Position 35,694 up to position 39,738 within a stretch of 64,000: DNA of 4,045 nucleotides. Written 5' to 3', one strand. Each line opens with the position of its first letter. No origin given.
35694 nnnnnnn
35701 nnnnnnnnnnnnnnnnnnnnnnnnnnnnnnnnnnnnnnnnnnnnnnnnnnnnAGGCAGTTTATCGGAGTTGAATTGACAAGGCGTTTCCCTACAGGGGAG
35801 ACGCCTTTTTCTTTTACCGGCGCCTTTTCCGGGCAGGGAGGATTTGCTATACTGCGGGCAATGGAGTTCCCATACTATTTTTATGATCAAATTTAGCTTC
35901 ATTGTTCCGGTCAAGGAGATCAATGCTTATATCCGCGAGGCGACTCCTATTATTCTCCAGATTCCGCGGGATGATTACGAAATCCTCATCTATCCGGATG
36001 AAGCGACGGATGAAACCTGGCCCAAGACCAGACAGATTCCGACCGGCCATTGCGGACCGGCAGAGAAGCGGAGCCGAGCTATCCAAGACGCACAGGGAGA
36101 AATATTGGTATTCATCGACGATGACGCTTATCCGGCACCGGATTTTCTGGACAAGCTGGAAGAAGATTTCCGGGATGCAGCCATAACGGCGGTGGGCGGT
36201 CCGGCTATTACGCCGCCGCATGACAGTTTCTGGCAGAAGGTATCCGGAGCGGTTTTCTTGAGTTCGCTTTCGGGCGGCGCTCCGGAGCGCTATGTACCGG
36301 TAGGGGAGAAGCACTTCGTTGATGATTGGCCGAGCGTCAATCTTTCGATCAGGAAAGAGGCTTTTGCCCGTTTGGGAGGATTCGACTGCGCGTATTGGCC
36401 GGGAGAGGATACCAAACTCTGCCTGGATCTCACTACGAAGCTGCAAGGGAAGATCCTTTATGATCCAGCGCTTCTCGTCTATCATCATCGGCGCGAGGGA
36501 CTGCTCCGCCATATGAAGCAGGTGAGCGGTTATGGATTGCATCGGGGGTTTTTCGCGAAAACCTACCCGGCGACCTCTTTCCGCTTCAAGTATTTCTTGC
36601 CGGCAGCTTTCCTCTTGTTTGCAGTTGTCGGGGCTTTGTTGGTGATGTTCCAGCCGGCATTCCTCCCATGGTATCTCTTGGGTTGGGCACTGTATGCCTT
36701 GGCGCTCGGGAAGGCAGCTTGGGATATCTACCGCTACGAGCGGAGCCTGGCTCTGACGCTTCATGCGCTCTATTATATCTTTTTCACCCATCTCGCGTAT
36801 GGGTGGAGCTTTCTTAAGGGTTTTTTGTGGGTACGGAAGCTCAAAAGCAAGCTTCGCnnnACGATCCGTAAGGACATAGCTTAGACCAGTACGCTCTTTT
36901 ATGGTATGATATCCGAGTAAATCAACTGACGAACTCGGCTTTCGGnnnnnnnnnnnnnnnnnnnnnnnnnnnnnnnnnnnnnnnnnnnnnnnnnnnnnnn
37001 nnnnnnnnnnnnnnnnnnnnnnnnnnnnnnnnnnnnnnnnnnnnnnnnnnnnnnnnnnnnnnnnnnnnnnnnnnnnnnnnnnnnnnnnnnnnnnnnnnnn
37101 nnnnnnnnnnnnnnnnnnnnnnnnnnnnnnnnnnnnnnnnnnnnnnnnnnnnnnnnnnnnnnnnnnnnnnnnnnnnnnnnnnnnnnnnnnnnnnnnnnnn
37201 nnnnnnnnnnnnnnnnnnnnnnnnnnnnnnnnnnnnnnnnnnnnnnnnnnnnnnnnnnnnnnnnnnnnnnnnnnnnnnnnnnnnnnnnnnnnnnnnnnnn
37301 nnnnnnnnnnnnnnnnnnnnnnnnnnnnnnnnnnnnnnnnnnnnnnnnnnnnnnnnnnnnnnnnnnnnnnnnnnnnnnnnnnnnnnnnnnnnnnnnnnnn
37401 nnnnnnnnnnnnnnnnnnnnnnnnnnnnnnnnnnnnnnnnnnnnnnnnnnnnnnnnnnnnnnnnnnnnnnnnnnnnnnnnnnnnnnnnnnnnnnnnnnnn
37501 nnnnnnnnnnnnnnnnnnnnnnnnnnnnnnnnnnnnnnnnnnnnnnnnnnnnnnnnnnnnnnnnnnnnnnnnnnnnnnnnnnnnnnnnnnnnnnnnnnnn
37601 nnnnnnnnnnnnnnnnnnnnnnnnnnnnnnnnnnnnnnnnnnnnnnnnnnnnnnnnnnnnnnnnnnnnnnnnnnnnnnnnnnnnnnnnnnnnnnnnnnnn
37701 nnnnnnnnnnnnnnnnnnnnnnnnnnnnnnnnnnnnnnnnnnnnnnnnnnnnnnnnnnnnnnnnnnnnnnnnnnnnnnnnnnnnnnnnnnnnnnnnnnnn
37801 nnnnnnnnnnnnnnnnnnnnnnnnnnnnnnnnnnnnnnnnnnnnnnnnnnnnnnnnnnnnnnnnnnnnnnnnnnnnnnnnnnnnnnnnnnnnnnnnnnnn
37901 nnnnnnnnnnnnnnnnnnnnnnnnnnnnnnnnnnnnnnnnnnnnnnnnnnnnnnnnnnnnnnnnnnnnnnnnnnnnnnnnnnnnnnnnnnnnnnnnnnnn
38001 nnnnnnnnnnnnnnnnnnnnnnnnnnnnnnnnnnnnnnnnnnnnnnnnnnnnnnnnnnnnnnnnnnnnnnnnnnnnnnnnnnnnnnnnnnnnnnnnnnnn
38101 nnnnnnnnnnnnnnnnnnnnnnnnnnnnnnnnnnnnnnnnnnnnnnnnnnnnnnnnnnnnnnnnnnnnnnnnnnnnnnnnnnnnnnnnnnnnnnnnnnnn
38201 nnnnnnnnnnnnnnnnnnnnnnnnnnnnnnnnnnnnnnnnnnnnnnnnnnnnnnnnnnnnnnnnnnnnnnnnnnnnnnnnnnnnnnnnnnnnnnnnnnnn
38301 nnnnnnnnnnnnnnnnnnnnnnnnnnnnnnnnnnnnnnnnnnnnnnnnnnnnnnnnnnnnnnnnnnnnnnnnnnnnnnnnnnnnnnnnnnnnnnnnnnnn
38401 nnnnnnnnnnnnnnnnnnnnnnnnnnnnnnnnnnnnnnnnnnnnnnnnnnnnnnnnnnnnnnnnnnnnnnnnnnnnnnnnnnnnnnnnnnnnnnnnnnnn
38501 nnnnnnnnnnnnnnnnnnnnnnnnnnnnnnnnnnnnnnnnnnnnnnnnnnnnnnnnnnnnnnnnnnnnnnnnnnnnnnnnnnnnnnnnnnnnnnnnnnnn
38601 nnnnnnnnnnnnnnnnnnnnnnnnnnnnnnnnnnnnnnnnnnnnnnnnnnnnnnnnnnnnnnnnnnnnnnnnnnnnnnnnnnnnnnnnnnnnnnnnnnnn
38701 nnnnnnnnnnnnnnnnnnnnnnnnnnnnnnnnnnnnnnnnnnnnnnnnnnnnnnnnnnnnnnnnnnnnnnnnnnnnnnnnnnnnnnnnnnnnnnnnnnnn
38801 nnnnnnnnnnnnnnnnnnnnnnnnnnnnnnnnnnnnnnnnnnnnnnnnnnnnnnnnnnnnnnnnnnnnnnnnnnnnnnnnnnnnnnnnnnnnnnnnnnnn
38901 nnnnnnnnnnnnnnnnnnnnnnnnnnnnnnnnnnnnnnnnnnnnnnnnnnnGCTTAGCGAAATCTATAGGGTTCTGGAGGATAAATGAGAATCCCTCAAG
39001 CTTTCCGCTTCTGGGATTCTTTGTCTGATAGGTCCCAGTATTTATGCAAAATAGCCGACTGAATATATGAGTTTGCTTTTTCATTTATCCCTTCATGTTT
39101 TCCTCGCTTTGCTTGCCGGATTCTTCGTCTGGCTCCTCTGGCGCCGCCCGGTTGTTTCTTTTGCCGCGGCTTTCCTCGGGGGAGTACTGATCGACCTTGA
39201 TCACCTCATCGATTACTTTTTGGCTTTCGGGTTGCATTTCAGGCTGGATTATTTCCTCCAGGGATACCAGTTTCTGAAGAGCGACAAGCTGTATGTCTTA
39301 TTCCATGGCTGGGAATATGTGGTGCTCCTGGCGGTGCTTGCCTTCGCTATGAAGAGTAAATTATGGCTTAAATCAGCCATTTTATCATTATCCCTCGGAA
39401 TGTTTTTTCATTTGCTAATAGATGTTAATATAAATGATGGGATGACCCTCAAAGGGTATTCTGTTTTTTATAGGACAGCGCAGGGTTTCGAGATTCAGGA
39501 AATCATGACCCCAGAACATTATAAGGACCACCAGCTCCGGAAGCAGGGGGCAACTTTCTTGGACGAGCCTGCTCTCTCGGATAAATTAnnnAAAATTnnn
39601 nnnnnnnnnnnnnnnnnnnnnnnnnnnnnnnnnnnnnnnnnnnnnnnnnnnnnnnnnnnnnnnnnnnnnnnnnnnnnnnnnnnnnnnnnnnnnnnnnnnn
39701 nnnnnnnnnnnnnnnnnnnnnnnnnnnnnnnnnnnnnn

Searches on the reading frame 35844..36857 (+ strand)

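Call 8: search_protein_families(library=pfam, proteins=[window:35844-36857:+], max_evalue=0.001)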
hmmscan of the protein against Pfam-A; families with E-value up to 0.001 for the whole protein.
window:35844-36857:+ (338 aa): 4 families
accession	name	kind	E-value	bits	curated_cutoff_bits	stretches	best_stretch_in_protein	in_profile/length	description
PF00535.33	Glycos_transf_2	-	1.8e-10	41.5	23.3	1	18-135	1-130/168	Glycosyl transferase family 2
PF13632.12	Glyco_trans_2_3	-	5.7e-08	33.2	27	1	88-284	2-191/198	Glycosyl transferase family group 2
PF10111.15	Glyco_tranf_2_2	-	5e-05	23.4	27.3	0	70-105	67-102/276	Glycosyltransferase like family 2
PF13641.12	Glyco_tranf_2_3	-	0.00011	22.8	27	0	17-121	3-123/230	Glycosyltransferase like family 2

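Call 21: search_protein_families(library=ncbifam, proteins=[window:35844-36857:+], max_evalue=0.01)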
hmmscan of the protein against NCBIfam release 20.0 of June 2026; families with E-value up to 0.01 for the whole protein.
window:35844-36857:+ (338 aa): 6 families
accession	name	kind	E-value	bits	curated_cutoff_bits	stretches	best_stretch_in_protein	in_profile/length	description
TIGR03965.1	mycofact_glyco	equivalog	1.2e-24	87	280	1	18-269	77-332/467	mycofactocin biosynthesis glycosyltransferase MftF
NF041875.1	EPS_EpsD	equivalog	2.1e-17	63.5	370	1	41-244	27-237/325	exopolysaccharide biosynthesis glycosyltransferase EpsD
NF041394.1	GtaseAglG_Halo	equivalog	3.2e-08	33.2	440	1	73-215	71-216/304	glucosyl-dolichyl phosphate glucuronosyltransferase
TIGR04283.1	glyco_like_mftF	equivalog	3.9e-06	26.6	182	1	18-110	2-98/221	TIGR04283 family arsenosugar biosynthesis glycosyltransferase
NF038302.1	EPS_HpsE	equivalog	1.2e-05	24.5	300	1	70-107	72-109/307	hormogonium polysaccharide biosynthesis glycosyltransferase HpsE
NF038299.1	EPS_HpsN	equivalog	0.00025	20.1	425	1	74-119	71-117/317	hormogonium polysaccharide biosynthesis glycosyltransferase HpsN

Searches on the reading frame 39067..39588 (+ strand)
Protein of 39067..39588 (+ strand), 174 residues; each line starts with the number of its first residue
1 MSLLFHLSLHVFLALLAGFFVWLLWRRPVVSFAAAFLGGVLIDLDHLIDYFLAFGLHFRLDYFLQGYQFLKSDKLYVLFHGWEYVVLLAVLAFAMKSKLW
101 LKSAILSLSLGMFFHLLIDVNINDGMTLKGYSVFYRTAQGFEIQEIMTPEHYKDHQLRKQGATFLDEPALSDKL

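Call 6: search_protein_families(library=pfam, proteins=[window:39067-39588:+], max_evalue=0.001)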
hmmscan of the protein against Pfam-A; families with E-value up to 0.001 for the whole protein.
window:39067-39588:+ (174 aa): 0 families

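Call 21: search_protein_families(library=ncbifam, proteins=[window:39067-39588:+], max_evalue=0.01)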
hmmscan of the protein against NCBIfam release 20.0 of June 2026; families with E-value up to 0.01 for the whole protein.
window:39067-39588:+ (174 aa): 1 family
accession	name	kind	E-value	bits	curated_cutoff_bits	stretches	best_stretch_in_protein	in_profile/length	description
NF050019.1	HpsJ_like_C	equivalog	0.001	18.8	140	1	88-155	52-121/183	HpsJ-like protein, cyanoexosortase C-associated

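Call 60: search_protein_families(library=pfam, proteins=[window:39067-39588:+], max_evalue=5)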
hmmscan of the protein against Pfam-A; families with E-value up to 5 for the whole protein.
window:39067-39588:+ (174 aa): 3 families
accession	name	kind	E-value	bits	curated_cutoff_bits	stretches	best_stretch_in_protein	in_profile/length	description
PF07242.16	DUF1430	-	1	10.1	28.2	1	62-123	29-90/100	Protein of unknown function (DUF1430)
PF04307.19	YdjM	-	2.5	8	29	0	10-127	6-114/176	YdjM inner membrane protein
PF19617.4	DUF6122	-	2.8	8.9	27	1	3-48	4-46/102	Family of unknown function (DUF6122)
